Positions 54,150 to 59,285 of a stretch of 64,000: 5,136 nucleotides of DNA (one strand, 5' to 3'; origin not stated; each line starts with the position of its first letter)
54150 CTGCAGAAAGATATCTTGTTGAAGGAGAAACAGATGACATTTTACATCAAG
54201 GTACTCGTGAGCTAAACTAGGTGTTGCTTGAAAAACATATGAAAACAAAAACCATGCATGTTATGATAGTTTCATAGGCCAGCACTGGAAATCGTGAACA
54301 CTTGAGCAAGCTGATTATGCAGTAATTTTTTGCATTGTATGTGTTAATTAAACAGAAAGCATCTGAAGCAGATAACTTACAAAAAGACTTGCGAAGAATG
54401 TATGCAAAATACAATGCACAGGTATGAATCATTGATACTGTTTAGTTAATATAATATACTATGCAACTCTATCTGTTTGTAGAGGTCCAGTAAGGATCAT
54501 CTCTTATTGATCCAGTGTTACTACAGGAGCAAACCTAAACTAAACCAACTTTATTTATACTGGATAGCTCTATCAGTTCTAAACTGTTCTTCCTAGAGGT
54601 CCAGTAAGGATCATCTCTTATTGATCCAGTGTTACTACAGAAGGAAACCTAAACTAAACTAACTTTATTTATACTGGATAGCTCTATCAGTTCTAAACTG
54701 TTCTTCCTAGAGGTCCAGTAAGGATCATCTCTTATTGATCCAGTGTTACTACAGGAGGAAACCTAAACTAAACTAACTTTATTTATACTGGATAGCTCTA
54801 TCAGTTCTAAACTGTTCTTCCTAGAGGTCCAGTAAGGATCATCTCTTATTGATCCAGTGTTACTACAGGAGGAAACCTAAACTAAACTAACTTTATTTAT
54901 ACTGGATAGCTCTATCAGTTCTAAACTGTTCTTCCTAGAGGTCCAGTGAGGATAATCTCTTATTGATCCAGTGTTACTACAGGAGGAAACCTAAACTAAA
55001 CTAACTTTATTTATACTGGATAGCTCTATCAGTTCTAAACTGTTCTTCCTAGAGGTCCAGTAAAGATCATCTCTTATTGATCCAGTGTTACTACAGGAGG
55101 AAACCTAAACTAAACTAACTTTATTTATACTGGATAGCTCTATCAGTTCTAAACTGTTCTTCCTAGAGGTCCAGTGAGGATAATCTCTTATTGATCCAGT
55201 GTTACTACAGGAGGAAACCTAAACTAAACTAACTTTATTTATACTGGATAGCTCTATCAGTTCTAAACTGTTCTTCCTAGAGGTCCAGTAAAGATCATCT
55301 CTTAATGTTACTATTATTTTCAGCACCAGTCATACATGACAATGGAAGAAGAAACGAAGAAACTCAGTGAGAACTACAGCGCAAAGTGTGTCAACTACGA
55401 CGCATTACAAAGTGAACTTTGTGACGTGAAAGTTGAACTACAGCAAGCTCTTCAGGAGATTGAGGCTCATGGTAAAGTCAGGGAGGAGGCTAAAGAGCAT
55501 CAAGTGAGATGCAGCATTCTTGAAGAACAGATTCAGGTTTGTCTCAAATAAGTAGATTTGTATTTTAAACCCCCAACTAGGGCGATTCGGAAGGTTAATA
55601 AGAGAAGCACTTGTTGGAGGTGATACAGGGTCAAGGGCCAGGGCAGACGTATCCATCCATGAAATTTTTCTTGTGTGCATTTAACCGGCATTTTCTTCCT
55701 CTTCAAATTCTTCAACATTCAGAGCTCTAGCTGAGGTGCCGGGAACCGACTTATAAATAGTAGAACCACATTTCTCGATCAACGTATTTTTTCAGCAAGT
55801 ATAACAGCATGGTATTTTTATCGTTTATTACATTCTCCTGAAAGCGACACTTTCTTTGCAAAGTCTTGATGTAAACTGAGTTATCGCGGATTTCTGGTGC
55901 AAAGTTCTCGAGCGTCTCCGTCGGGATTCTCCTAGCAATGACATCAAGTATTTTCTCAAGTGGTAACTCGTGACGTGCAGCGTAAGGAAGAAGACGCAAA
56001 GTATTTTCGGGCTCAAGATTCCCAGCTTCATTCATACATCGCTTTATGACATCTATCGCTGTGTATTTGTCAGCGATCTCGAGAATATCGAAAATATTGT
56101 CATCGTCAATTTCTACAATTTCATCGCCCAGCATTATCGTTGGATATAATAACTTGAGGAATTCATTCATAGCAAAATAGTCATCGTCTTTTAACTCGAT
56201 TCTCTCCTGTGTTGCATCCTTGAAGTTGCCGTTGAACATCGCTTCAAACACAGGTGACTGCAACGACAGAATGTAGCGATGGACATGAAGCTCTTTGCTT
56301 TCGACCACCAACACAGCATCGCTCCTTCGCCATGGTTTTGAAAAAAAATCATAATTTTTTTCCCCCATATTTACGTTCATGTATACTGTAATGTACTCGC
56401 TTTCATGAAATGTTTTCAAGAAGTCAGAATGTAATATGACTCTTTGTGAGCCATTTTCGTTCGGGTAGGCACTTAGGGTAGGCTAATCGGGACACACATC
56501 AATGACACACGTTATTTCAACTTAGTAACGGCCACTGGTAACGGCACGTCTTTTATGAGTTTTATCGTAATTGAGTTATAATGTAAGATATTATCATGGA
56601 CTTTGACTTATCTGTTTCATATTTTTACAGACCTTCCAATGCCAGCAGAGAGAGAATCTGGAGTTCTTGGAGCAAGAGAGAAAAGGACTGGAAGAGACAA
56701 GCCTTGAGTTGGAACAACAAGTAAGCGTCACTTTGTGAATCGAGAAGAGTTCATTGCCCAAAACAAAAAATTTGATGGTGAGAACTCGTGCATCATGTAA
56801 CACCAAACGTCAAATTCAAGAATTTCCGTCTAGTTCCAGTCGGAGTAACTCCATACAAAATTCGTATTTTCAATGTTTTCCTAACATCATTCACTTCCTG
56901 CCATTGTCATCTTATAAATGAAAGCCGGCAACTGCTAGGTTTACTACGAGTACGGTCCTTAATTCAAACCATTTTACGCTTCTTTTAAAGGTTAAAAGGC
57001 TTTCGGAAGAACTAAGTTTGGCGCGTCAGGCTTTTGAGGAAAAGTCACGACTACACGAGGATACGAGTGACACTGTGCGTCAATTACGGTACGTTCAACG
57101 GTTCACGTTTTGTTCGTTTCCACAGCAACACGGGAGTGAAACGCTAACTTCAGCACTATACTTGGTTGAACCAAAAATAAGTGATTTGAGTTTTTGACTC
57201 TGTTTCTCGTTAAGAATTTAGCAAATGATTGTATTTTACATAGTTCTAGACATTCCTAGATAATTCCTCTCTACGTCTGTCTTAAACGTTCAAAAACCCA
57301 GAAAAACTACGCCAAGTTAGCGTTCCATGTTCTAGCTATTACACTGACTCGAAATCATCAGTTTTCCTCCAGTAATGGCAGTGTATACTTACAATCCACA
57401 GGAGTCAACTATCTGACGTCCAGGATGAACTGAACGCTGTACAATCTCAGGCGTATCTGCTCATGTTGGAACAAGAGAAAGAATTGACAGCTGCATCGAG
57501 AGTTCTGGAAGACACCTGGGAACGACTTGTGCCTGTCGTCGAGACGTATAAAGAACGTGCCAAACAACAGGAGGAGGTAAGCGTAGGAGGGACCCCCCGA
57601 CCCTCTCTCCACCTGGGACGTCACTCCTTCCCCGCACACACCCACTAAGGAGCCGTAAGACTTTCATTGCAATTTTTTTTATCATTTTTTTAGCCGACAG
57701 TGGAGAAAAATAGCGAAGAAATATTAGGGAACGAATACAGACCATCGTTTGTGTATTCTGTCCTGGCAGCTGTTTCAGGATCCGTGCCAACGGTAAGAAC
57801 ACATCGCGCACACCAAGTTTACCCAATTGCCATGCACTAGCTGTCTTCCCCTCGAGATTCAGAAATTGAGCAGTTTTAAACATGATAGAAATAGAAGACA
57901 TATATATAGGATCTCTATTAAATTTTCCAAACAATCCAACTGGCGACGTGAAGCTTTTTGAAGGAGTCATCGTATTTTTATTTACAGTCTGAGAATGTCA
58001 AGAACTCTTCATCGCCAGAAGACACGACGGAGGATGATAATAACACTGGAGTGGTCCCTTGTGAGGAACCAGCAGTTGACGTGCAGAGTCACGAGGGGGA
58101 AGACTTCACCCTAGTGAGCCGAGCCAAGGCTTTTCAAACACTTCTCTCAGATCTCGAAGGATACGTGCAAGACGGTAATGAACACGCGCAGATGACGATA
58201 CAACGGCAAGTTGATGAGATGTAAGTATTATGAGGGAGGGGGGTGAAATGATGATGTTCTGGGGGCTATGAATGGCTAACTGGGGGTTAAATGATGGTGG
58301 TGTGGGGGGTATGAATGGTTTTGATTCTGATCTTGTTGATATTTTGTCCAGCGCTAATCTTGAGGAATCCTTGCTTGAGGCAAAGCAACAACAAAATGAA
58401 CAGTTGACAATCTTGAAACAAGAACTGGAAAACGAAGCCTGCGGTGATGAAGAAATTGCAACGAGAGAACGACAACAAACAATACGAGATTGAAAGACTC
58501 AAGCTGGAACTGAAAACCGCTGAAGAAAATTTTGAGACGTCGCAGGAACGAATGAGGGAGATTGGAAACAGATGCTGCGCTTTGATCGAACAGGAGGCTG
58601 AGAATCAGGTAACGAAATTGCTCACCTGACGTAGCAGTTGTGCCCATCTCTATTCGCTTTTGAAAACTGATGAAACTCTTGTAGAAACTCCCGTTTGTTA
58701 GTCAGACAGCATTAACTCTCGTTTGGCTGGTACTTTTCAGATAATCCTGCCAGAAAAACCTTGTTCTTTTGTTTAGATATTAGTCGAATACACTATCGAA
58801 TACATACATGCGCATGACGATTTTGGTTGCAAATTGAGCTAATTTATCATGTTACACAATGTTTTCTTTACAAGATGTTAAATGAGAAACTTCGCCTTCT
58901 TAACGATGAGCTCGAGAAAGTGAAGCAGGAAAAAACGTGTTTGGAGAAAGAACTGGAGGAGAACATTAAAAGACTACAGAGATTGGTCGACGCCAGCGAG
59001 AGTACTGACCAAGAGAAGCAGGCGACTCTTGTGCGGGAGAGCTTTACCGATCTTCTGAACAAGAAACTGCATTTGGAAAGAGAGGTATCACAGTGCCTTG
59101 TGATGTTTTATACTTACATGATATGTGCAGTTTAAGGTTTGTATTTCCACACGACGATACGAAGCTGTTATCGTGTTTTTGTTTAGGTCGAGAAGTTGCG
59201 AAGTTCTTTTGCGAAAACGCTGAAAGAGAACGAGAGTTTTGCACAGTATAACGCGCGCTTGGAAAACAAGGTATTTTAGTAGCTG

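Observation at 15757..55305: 117-bp hairpin-containing satellite arrayed in introns of three unrelated genes, with a fragment forming the PPP4C splice donor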

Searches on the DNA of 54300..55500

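Call 28: search_rna_families(source=window, start=54300, end=55500, threshold=evalue, max_evalue=1)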
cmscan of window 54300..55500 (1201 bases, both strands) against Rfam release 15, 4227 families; matches with E-value up to 1: 1.
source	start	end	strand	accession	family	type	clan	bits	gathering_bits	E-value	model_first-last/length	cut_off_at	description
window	54388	54480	-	RF01087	PK-repZ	Cis-reg;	-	23.4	44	0.014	1-150/150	no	Pseudoknot of the regulatory region of the repZ gene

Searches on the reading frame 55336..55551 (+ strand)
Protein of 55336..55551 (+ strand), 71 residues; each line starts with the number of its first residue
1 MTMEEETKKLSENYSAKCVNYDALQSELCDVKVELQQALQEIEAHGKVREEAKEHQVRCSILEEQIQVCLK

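Call 69: search_protein_families(library=pfam, proteins=[window:55336-55551:+], max_evalue=0.01)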
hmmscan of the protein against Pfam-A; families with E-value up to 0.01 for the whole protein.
window:55336-55551:+ (71 aa): 1 family
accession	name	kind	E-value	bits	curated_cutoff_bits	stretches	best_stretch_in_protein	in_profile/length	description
PF00925.25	GTP_cyclohydro2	-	0.0086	16.1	23.3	1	17-47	47-77/165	GTP cyclohydrolase II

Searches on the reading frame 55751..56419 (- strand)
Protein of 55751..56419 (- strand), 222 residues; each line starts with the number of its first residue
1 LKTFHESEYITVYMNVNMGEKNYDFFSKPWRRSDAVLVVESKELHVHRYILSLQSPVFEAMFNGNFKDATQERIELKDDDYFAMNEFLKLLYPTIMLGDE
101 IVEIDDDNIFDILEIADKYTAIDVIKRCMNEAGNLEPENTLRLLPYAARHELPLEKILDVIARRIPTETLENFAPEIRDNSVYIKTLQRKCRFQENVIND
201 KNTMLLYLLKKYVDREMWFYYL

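Call 21: find_homologous_proteins(query=window:55751-56419:-)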
Query window:55751-56419:- (222 aa): 74 proteins with E <= 0.001 among 175 candidates.
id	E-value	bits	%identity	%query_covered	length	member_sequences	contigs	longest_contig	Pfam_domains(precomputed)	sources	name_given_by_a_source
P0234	1.5e-134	465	100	94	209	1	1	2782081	PF00651.38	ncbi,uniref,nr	ncbi:kelch-like protein 3 [Dendronephthya gigantea]|uniref:kelch-like protein 3 n=1 Tax=Dendronephth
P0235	7.9e-75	269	66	87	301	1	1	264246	PF00651.38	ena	-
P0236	1.5e-74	268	65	87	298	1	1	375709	PF00651.38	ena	-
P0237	6.5e-74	266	65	87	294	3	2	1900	PF00651.38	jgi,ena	jgi:hypothetical protein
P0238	1.6e-73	265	65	89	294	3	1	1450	PF00651.38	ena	-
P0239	3.1e-73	264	65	87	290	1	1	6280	PF00651.38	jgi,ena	jgi:hypothetical protein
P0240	3.4e-73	264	64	86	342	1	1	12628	PF00651.38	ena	-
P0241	5.4e-73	263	64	87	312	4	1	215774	PF00651.38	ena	-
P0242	6.1e-73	263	66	87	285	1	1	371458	PF00651.38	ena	-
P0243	1.0e-72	262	62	90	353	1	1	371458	PF00651.38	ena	-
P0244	7.7e-72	260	65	87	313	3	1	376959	PF00651.38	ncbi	-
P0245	8.3e-72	259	64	87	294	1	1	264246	PF00651.38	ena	-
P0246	3.5e-71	257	63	87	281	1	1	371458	PF00651.38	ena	-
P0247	1.0e-70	256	62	87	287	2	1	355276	PF00651.38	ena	-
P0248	2.8e-70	254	64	87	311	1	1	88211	PF00651.38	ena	-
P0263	8.5e-67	243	61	87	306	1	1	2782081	PF00651.38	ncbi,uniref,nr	ncbi:TD and POZ domain-containing protein 4-like [Dendronephthya gigantea]|uniref:TD and POZ domain-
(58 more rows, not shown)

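Call 38: find_encoding_contigs(protein=P0244, flank=10000, max_places=3)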
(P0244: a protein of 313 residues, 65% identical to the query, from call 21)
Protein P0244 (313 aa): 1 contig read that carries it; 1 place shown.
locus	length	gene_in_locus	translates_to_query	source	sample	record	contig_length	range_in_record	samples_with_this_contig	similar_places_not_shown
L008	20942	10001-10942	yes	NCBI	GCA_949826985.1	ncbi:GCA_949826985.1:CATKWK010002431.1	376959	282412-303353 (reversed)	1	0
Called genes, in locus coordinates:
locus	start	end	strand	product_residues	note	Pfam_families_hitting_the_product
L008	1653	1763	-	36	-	-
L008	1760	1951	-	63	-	-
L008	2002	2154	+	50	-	-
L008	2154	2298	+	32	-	-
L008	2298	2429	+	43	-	-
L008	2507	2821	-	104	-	-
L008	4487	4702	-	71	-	-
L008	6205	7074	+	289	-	PF00651:BTB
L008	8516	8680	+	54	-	-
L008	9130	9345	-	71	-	-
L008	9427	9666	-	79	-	-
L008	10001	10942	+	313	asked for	PF00651:BTB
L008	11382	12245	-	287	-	PF00651:BTB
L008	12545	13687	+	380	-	PF00651:BTB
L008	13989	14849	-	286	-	PF00651:BTB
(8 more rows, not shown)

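Call 39: find_encoding_contigs(protein=P0263, flank=10000, max_places=3)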
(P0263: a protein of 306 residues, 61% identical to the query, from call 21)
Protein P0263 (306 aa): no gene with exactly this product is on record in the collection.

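Call 44: find_encoding_contigs(protein=P0234, flank=10000, max_places=2)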
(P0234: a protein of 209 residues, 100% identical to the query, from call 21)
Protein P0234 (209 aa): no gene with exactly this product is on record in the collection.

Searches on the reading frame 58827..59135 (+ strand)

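Call 69: search_protein_families(library=pfam, proteins=[window:58827-59135:+], max_evalue=0.01)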
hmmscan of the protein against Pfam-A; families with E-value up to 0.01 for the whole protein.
window:58827-59135:+ (102 aa): 1 family
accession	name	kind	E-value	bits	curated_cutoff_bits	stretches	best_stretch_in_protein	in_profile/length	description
PF19610.4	DUF6115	-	0.00018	22.3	27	1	12-72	26-86/134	Family of unknown function (DUF6115)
